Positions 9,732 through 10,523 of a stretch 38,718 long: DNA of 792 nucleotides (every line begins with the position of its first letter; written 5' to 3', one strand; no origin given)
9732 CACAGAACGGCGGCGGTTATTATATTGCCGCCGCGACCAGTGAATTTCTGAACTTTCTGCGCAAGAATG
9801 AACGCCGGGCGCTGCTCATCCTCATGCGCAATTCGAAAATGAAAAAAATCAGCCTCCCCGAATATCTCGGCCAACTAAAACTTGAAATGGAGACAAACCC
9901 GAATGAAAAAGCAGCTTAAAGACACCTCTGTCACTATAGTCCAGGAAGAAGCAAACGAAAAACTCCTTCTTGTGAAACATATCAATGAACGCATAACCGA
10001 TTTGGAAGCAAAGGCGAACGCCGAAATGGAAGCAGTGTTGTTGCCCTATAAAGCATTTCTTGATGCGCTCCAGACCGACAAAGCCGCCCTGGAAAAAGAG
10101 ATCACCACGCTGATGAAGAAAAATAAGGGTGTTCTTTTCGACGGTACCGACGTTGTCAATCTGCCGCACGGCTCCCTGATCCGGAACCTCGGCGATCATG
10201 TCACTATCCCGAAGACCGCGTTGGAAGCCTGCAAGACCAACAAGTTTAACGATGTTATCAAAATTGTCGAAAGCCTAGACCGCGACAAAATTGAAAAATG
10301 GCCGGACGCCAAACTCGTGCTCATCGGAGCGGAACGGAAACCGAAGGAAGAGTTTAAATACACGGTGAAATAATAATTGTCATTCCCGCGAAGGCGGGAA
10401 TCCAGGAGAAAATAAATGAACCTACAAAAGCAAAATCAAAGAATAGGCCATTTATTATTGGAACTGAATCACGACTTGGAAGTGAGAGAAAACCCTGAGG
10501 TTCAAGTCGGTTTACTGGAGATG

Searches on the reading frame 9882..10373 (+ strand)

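Call 36: search_protein_families(library=pfam, proteins=[window:9882-10373:+], max_evalue=0.01)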
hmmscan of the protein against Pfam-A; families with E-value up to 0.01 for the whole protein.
window:9882-10373:+ (163 aa): 1 family
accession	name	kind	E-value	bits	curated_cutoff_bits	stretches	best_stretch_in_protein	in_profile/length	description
PF07352.17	Phage_Mu_Gam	-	2.9e-23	82.9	28.3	1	22-162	2-149/149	Bacteriophage Mu Gam like protein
